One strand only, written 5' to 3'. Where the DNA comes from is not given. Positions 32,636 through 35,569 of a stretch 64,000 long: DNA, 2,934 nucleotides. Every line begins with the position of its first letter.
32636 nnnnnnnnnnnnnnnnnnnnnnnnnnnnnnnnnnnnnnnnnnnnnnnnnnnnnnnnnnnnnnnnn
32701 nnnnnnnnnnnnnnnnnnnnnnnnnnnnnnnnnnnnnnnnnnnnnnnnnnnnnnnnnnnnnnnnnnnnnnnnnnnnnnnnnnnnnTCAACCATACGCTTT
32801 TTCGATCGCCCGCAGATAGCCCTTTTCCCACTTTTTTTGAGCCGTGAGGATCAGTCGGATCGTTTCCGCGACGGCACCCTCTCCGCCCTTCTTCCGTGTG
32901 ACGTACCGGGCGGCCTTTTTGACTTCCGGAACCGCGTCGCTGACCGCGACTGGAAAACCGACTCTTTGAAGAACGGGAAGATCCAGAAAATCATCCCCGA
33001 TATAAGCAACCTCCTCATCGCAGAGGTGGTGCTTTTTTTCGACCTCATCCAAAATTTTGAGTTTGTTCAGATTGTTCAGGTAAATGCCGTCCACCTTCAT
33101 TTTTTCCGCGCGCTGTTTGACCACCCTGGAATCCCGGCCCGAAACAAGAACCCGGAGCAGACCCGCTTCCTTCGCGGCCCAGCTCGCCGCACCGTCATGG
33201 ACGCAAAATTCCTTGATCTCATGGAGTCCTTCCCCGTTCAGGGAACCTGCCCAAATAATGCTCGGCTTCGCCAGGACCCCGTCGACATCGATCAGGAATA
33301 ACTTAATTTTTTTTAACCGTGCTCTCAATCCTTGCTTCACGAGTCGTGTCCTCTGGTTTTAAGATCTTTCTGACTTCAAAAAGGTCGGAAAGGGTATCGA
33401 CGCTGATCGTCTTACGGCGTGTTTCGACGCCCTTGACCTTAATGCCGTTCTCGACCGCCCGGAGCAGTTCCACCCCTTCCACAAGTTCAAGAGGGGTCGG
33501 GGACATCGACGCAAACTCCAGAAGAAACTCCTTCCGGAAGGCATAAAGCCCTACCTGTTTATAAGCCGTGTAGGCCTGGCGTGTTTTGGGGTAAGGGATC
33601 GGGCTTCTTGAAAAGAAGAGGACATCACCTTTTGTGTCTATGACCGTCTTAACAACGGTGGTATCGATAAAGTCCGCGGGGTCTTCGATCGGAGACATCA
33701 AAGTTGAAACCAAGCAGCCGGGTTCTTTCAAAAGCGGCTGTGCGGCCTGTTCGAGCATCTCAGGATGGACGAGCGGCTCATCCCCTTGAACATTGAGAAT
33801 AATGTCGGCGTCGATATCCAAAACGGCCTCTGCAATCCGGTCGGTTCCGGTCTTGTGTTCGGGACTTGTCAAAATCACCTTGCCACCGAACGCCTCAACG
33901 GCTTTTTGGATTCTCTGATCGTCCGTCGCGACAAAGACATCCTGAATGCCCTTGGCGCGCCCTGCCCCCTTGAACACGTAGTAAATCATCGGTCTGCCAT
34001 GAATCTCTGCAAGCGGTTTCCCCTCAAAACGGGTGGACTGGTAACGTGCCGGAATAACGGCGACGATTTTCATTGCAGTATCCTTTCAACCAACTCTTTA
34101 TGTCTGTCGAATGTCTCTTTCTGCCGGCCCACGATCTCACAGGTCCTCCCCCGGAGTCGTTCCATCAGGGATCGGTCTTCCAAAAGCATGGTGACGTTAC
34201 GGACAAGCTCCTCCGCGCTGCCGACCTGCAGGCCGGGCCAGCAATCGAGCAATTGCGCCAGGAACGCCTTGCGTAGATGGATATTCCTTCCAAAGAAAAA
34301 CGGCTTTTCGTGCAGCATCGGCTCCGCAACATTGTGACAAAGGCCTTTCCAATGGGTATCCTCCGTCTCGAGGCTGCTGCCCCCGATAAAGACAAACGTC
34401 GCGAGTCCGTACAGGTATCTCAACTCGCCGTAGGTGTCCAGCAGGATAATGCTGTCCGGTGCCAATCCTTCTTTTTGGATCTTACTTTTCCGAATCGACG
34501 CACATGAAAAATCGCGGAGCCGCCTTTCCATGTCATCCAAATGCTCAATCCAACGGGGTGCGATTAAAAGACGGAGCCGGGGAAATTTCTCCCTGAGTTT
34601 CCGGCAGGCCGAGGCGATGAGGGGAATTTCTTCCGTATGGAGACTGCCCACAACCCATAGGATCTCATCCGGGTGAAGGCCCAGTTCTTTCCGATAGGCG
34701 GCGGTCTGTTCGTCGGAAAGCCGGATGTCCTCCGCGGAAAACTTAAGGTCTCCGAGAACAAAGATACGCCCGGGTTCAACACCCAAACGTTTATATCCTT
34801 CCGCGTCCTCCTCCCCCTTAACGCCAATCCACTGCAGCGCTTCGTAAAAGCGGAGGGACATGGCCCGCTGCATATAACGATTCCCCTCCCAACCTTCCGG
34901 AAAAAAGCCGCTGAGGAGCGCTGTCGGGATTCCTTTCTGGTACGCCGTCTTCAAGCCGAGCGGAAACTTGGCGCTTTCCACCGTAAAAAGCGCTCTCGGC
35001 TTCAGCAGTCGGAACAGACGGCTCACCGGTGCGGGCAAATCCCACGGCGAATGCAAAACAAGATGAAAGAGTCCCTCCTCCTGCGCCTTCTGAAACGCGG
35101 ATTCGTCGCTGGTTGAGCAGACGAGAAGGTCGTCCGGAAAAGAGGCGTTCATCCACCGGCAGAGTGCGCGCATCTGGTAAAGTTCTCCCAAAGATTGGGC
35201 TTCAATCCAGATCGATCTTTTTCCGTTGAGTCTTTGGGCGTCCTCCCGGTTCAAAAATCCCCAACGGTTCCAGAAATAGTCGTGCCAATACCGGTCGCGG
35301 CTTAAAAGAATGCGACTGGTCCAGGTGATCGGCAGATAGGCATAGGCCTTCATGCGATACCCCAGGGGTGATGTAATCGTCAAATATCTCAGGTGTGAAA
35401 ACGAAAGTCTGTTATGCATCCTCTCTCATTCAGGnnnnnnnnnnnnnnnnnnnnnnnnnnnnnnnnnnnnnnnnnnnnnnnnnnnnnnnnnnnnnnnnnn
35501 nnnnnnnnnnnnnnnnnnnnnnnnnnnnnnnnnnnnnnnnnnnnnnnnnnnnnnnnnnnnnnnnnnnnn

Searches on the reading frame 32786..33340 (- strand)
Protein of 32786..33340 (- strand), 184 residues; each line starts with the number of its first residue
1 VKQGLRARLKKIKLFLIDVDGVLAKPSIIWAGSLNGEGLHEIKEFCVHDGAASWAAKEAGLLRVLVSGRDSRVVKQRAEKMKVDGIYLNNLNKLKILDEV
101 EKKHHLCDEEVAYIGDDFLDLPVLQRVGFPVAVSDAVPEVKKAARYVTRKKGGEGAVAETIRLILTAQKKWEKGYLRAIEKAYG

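Call 44: search_protein_families(library=pfam, proteins=[window:32786-33340:-], max_evalue=0.0001)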
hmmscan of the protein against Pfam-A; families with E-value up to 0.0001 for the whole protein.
window:32786-33340:- (184 aa): 1 family
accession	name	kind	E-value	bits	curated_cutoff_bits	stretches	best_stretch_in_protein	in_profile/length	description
PF08282.18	Hydrolase_3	-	5.3e-13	49.7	20.9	1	86-160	181-254/255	haloacid dehalogenase-like hydrolase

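Call 45: search_protein_families(library=ncbifam, proteins=[window:32786-33340:-], max_evalue=0.00001)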
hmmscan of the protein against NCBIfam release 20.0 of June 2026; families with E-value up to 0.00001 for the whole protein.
window:32786-33340:- (184 aa): 11 families
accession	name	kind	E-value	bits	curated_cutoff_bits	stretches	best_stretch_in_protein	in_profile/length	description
TIGR01670.1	KdsC-phosphatas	subfamily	4.8e-42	143.5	106.95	1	12-169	1-153/154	3-deoxy-D-manno-octulosonate 8-phosphate phosphatase, YrbI family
NF007019.0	PRK09484.1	equivalog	2.4e-39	134.9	208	1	5-173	18-181/187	3-deoxy-manno-octulosonate-8-phosphatase KdsC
TIGR02726.1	phenyl_P_delta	equivalog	1.8e-30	106.4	281.95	1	9-172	4-162/169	phenylphosphate carboxylase subunit delta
NF058599.1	KDN-9-PPhBT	equivalog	2.7e-27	95.9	180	1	12-166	2-151/152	3-deoxy-D-glycero-D-galacto-nonulopyranosonate 9-phosphatase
NF002245.0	PRK01158.1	equivalog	5.6e-13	48.7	198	1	89-165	154-229/233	phosphoglycolate phosphatase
TIGR01487.1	Pglycolate_arch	equivalog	6.1e-13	49.1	122.75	1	90-157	145-212/215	phosphoglycolate phosphatase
TIGR00099.1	Cof-subfamily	subfamily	8.3e-11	41.9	137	1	88-160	184-255/256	Cof-type HAD-IIB family hydrolase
NF007806.0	PRK10513.1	equivalog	4e-08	33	273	1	90-161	194-264/270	sugar-phosphatase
TIGR01482.1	SPP-subfamily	subfamily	1.7e-07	31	107.15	1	91-164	148-224/225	sucrose-phosphate phosphatase subfamily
TIGR01484.1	HAD-SF-IIB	subfamily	3.3e-07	30.6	41.8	0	90-133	178-221/221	HAD-IIB family hydrolase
NF045966.1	YcsE_rel_Pase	equivalog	5.8e-06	26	220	0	86-156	183-255/265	YcsE-related riboflavin metabolism phosphatase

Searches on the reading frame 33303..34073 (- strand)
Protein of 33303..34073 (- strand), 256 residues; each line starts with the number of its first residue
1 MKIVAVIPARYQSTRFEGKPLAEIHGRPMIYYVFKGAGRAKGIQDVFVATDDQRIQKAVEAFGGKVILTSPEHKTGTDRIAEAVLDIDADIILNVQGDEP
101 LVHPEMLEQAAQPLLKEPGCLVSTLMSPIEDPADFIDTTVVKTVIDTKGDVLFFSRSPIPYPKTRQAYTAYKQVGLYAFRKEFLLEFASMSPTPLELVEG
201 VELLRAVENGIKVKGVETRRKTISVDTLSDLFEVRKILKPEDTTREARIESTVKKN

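Call 44: search_protein_families(library=pfam, proteins=[window:33303-34073:-], max_evalue=0.0001)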
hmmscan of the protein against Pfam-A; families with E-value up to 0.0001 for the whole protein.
window:33303-34073:- (256 aa): 2 families
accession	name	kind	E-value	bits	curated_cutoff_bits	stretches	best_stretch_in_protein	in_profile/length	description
PF02348.25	CTP_transf_3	-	3.8e-55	187.5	22.6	1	4-212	1-216/217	Cytidylyltransferase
PF12804.13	NTP_transf_3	-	2.6e-09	37.9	27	1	12-118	8-115/160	MobA-like NTP transferase domain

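Call 45: search_protein_families(library=ncbifam, proteins=[window:33303-34073:-], max_evalue=0.00001)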
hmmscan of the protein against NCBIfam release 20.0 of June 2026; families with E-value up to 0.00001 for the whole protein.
window:33303-34073:- (256 aa): 7 families
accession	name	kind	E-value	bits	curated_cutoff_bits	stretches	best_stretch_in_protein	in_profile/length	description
NF009905.0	PRK13368.1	subfamily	6.7e-89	297.4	255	1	1-241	1-241/243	3-deoxy-manno-octulosonate cytidylyltransferase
NF003952.0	PRK05450.1-5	subfamily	9.2e-86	287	193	1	1-240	1-247/250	3-deoxy-manno-octulosonate cytidylyltransferase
NF003950.0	PRK05450.1-3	subfamily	3e-73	246.2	234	1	1-240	1-244/248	3-deoxy-manno-octulosonate cytidylyltransferase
NF003948.0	PRK05450.1-1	equivalog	1.1e-59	201.7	281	1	1-239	4-244/248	3-deoxy-manno-octulosonate cytidylyltransferase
TIGR00466.1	kdsB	equivalog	2.2e-54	184.4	155.2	1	1-231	1-240/241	3-deoxy-manno-octulosonate cytidylyltransferase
TIGR03584.1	PseF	equivalog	1.6e-10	41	205.7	1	4-115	1-121/222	pseudaminic acid cytidylyltransferase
NF010933.0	PRK14353.1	equivalog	7.4e-07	28.1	505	1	4-120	7-130/453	bifunctional UDP-N-acetylglucosamine diphosphorylase/glucosamine-1-phosphate N-acetyltransferase GlmU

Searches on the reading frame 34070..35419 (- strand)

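Call 43: search_protein_families(library=pfam, proteins=[window:34070-35419:-], max_evalue=0.0001)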
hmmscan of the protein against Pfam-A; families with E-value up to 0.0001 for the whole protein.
window:34070-35419:- (449 aa): 1 family
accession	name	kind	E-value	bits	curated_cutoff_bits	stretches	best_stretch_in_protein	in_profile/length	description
PF04413.22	Glycos_transf_N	-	9.4e-24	84.4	23.9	1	51-228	5-178/179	3-Deoxy-D-manno-octulosonic-acid transferase (kdotransferase)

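Call 45: search_protein_families(library=ncbifam, proteins=[window:34070-35419:-], max_evalue=0.00001)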
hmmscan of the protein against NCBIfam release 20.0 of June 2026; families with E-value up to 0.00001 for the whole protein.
window:34070-35419:- (449 aa): 5 families
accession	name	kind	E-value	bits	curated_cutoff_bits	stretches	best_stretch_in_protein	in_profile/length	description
NF004388.0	PRK05749.1-4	equivalog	3.8e-44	150.9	438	1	25-448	11-421/425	lipid IV(A) 3-deoxy-D-manno-octulosonic acid transferase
NF004385.0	PRK05749.1-1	equivalog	3.8e-30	104.9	590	1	21-445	6-417/425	lipid IV(A) 3-deoxy-D-manno-octulosonic acid transferase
NF004389.0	PRK05749.1-5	equivalog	2e-26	92.8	363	1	62-416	43-373/402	lipid IV(A) 3-deoxy-D-manno-octulosonic acid transferase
NF004386.0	PRK05749.1-2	equivalog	3.2e-26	92.1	524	1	37-447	20-426/433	lipid IV(A) 3-deoxy-D-manno-octulosonic acid transferase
NF004387.0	PRK05749.1-3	equivalog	1.4e-21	76.8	617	1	59-436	49-411/440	lipid IV(A) 3-deoxy-D-manno-octulosonic acid transferase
